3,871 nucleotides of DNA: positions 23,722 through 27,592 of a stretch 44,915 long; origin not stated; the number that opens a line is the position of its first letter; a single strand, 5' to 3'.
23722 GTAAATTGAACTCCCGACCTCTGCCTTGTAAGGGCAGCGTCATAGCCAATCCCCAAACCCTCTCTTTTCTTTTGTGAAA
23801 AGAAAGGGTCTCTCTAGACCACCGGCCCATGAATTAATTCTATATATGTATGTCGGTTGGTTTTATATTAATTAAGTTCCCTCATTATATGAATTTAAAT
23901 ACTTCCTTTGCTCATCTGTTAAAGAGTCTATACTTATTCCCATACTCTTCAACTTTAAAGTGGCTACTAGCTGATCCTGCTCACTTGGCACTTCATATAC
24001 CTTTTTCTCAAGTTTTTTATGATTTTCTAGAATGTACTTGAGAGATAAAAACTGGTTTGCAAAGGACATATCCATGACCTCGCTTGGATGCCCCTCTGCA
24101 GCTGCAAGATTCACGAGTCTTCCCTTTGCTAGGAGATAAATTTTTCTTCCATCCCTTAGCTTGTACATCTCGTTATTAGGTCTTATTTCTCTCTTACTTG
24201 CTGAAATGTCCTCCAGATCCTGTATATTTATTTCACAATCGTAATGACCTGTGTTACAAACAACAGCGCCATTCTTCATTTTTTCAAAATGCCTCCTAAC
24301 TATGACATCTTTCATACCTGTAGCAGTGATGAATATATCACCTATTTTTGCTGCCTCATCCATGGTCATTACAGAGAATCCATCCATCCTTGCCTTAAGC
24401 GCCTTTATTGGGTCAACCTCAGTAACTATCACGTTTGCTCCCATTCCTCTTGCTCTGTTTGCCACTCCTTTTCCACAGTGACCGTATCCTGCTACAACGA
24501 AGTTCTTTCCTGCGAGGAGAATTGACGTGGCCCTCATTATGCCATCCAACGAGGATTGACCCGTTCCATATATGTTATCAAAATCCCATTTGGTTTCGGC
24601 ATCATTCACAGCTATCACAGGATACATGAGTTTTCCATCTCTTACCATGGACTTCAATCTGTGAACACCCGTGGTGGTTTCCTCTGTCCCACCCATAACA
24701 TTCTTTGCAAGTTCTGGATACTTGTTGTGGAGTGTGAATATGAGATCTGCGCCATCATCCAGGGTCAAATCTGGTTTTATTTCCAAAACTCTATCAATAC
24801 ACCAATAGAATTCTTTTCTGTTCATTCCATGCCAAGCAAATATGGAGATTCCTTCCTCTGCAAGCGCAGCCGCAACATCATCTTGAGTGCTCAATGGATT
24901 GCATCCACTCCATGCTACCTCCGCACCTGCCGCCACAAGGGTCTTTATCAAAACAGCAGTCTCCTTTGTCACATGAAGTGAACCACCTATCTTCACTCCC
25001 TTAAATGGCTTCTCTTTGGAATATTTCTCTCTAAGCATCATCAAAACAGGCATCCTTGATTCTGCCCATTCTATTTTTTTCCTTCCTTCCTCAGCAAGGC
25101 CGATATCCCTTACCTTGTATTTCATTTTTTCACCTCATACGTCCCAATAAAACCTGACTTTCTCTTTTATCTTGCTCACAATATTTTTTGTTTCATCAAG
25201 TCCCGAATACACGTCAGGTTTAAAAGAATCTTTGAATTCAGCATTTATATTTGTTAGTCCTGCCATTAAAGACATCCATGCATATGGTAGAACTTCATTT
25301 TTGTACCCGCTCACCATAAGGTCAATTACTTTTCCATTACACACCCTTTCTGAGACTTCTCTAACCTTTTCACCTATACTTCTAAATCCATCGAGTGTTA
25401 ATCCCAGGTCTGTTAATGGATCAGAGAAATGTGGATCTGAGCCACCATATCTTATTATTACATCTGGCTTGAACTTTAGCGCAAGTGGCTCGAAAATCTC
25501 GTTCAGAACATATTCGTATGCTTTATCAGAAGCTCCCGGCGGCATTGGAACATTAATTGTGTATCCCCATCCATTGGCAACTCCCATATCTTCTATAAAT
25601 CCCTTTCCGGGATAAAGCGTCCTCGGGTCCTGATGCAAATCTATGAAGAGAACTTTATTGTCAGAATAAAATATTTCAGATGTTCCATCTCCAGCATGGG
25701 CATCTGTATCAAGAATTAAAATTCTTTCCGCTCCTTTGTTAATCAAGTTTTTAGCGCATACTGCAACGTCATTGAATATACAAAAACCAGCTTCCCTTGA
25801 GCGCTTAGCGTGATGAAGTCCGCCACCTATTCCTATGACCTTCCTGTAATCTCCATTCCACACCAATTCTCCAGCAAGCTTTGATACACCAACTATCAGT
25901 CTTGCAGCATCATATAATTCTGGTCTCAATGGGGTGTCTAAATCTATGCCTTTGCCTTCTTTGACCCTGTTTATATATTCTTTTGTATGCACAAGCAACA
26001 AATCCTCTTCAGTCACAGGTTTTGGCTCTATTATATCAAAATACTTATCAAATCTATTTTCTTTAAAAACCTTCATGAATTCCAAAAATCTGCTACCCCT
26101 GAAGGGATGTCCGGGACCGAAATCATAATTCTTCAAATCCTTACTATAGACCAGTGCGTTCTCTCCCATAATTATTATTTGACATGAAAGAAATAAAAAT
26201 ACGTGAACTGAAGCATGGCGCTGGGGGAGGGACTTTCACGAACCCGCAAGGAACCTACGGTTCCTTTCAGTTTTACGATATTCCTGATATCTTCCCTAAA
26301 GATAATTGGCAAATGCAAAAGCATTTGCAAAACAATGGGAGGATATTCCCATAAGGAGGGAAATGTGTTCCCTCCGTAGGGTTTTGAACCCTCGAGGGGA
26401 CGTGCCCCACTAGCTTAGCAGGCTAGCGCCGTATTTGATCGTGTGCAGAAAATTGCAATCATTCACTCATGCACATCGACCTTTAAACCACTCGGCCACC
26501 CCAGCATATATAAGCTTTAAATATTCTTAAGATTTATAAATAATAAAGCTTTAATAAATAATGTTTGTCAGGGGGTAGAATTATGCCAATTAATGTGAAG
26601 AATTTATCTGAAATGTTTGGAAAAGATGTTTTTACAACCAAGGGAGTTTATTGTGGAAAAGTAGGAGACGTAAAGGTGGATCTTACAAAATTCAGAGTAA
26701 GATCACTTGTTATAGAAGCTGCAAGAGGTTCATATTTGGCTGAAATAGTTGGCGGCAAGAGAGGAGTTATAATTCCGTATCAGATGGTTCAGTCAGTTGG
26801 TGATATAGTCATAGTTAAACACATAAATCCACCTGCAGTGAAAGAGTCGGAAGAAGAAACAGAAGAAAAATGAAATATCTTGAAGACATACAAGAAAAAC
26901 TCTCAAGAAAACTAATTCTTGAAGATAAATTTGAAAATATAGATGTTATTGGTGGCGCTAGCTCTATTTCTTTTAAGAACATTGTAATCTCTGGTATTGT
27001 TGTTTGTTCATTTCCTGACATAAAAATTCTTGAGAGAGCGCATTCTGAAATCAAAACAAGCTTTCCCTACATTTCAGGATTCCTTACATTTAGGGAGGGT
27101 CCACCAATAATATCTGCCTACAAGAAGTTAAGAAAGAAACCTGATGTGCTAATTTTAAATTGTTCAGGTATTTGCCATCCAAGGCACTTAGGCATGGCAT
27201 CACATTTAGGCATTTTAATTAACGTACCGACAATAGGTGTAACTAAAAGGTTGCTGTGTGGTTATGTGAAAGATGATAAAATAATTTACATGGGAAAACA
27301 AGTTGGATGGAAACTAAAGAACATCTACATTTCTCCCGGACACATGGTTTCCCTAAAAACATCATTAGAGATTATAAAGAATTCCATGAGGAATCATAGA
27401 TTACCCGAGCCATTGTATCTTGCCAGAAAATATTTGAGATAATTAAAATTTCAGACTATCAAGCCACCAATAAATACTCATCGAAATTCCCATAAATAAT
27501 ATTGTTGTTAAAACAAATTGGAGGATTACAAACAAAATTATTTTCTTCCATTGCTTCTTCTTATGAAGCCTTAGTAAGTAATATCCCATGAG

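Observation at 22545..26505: Four tRNA genes carrying ~11 introns, 9 at non-canonical positions; about 72% of tRNA gene length is intron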

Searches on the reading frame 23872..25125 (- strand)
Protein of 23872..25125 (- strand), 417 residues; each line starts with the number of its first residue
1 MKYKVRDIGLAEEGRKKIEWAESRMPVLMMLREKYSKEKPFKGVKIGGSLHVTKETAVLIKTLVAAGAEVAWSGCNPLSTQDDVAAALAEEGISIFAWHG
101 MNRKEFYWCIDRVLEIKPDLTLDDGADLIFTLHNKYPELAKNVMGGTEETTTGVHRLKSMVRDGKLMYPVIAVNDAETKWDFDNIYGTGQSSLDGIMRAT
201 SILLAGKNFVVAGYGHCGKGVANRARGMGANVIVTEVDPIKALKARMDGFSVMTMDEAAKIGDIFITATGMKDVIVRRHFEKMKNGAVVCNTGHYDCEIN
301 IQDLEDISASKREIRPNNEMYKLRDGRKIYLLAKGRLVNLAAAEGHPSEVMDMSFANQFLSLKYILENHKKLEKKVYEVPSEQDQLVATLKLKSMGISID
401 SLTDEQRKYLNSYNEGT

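Call 12: find_related_loci(query=window:23872-25125:-, collection=genome_contigs, flank=6000)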
Query window:23872-25125:- (417 aa) in genome_contigs; peptide patterns used: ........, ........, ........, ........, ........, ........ (x = any residue, [..] = any of these).
600 stretches matched a pattern (row limit reached: there are more); 599 encode a relative of the query (tblastn E <= 1e-3); the best 80 are kept; 80 distinct loci.
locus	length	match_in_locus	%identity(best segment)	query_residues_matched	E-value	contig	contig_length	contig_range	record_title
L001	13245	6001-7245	74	3-417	0e+0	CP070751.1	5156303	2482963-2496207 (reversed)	MAG: Thermoplasmata archaeon isolate bin33 chromosome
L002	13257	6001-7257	73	2-417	0e+0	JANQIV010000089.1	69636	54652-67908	MAG: Melioribacteraceae bacterium isolate PL24a_bin.71 k99_6844243, whole genome shotgun sequence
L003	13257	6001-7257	73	3-417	0e+0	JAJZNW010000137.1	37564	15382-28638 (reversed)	MAG: Bacteroidetes bacterium isolate MAS4.bin38 NODE_944_length_37564_cov_4.162807, whole genome shotgun sequence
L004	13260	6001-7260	71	2-417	0e+0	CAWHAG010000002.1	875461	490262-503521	MAG: Ignavibacteriota bacterium isolate MFD04408.bin.1.36 genome assembly, contig: contig_39761, whole genome shotgun se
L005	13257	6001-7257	72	3-417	0e+0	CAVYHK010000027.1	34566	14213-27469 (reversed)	MAG: uncultured Bacteroidetes bacterium isolate MFD03726.bin.1.238 genome assembly, contig: contig_63792, whole genome s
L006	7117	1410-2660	71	1-417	0e+0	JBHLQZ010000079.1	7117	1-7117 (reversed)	MAG: Candidatus Thorarchaeota archaeon isolate QM1B.68 QM1B.68@47542, whole genome shotgun sequence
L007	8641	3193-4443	71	1-417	0e+0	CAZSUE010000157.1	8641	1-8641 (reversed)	MAG TPA_asm: uncultured archaeon isolate SRP141376_co2_2 genome assembly, contig: NODE_14861_length_8641_cov_3.727347, w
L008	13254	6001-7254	71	3-417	0e+0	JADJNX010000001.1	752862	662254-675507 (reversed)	MAG: Ignavibacteriales bacterium isolate Fred_18-Q3-R57-64_BAT3C.169 tig00003623-10-7540170, whole genome shotgun sequen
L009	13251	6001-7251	70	1-417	0e+0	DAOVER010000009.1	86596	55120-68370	MAG TPA_asm: Candidatus Heimdallarchaeota archaeon isolate CSMAG_1088 CSMAG_1088_k141_5358437_length_86596_cov_40.9305,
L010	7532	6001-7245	70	3-417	0e+0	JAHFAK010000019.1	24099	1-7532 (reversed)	MAG: Deltaproteobacteria bacterium isolate nzgw173 NODE_2640_length_24100_cov_8.007423, whole genome shotgun sequence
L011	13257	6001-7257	71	3-417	0e+0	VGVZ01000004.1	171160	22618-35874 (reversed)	MAG: Ignavibacteria bacterium isolate K_DeepCast_100m_m2_316 K_DeepCast_100m_m2_316_Ga0194127_10000041, whole genome sho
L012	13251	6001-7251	68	1-417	0e+0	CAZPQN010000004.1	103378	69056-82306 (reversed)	MAG TPA_asm: uncultured bacterium isolate SRP098346_co1_291 genome assembly, contig: NODE_34_length_103378_cov_149.80579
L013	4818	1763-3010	71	2-417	0e+0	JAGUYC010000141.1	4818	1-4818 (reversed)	MAG: Gemmatimonadetes bacterium isolate DeMMO4_6 c_000000007974, whole genome shotgun sequence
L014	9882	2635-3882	68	2-417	0e+0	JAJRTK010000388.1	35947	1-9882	MAG: bacterium isolate Dive96_bin1.51 k141_3764284, whole genome shotgun sequence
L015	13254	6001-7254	69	3-417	0e+0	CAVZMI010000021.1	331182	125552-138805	MAG: Ignavibacteriota bacterium isolate MFD04408.bin.2.180 genome assembly, contig: contig_67292, whole genome shotgun s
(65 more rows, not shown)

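Call 13: find_encoding_contigs(protein=window:23872-25125:-, flank=10000, max_places=10)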
Protein window:23872-25125:- (417 aa): 1 contig read that carries it; 1 place shown.
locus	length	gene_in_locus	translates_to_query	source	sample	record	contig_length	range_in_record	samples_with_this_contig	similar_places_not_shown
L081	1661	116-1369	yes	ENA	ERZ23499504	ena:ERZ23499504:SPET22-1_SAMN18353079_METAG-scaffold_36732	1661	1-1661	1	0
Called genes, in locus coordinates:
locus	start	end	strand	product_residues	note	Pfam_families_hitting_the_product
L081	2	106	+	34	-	?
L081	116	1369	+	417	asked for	PF05221:AdoHcyase, PF00670:AdoHcyase_NAD, PF02826:2-Hacid_dh_C, PF07991:KARI_N (weak)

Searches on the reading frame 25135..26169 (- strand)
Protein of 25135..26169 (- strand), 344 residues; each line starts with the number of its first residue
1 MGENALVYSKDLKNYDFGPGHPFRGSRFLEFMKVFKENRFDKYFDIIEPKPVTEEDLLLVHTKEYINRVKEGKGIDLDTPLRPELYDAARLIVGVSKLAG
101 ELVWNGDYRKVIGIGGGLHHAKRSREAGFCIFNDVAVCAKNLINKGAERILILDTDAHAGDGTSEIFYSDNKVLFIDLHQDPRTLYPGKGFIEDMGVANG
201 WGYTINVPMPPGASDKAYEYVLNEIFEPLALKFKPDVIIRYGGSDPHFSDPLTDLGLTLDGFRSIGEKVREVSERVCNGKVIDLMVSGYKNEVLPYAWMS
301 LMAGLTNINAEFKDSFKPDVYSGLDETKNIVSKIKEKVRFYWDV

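Call 14: search_protein_families(library=pfam, proteins=[window:25135-26169:-])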
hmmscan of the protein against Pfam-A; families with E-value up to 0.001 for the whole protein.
window:25135-26169:- (344 aa): 1 family
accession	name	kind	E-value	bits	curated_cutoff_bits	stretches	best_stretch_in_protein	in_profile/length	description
PF00850.24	Hist_deacetyl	-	3.4e-76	256.9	27.9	1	21-304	1-297/298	Histone deacetylase domain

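Call 20: find_homologous_proteins(query=window:25135-26169:-, max_evalue=1e-40)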
Query window:25135-26169:- (344 aa): 3224 proteins with E <= 1e-40 among 7385 candidates; the best 120 are listed.
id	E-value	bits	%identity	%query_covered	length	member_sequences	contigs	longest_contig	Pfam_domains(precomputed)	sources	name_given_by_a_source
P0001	2.5e-147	509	65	99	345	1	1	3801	PF00850.25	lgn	-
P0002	6.4e-135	468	60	98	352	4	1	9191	PF00850.25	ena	-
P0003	1.8e-134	466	60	99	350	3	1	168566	PF00850.25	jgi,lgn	-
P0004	1.4e-131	457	60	99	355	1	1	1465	PF00850.25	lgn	-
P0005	6.5e-130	451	59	98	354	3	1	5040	PF00850.25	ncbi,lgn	-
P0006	1.5e-129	450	58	99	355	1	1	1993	PF00850.25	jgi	-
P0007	3.5e-128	446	56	99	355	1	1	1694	PF00850.25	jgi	-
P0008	2.9e-127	443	57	99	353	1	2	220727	PF00850.25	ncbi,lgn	-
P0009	5.7e-127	442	55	99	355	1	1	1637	PF00850.25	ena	-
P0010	1.5e-126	440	57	98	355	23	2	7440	PF00850.25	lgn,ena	-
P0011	1.9e-126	440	58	98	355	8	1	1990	PF00850.25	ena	-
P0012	2.0e-126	440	55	99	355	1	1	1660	PF00850.25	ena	-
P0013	4.6e-126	439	56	98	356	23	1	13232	PF00850.25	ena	-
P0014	2.5e-125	436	56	98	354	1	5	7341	PF00850.25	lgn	-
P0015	3.8e-125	436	55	98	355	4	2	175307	PF00850.25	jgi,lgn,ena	-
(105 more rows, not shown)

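Call 21: find_encoding_contigs(protein=P0001, flank=10000, max_places=3)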
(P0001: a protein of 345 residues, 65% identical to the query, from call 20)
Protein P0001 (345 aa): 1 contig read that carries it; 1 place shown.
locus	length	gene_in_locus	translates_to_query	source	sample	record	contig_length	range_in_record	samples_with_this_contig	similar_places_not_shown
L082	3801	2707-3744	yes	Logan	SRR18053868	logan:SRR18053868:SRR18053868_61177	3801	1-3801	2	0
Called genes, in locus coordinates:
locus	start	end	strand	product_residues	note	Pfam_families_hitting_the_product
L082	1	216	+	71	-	?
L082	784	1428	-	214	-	PF01551:Peptidase_M23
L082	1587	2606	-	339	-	-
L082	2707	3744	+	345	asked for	PF00850:Hist_deacetyl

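Call 22: find_encoding_contigs(protein=P0003, flank=10000, max_places=3)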
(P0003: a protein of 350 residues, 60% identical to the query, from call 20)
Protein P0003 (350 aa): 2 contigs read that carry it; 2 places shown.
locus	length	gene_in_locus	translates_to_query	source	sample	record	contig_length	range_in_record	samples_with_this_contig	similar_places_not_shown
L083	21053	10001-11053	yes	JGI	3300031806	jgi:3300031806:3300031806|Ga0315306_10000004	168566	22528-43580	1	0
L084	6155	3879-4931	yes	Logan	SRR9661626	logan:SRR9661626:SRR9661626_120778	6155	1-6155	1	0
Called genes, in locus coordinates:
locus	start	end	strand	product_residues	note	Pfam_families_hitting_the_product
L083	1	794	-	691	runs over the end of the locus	PF13597:NRDD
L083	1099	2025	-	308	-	PF00056:Ldh_1_N, PF02866:Ldh_1_C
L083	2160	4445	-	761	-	PF24038:DUF7347 (weak), PF03477:ATP-cone (weak), PF13597:NRDD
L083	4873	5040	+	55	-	PF22600:MTPAP-like_central (weak), PF01909:NTP_transf_2, PF18765:Polbeta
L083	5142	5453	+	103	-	PF18765:Polbeta, PF01909:NTP_transf_2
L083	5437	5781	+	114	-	PF01934:HepT-like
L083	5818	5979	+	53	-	-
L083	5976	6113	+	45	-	-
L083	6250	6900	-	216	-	PF02732:ERCC4, PF12826:HHH_2, PF14520:HHH_5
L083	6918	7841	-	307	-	PF03054:tRNA_Me_trans (weak), PF01171:ATP_bind_3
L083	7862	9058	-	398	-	PF02163:Peptidase_M50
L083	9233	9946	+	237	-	PF01909:NTP_transf_2 (weak)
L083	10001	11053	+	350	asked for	PF00850:Hist_deacetyl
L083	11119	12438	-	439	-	PF00682:HMGL-like, PF22617:HCS_D2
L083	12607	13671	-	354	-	PF26356:Pelota_N, PF03464:eRF1_2 (weak), PF03465:eRF1_3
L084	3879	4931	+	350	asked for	PF00850:Hist_deacetyl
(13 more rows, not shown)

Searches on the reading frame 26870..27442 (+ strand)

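Call 14: search_protein_families(library=pfam, proteins=[window:26870-27442:+])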
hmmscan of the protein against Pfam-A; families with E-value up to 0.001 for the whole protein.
window:26870-27442:+ (190 aa): 1 family
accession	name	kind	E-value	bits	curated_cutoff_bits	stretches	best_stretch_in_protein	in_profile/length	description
PF04493.20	Endonuclease_5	-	7.7e-51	173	23.4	1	10-185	2-196/198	Endonuclease V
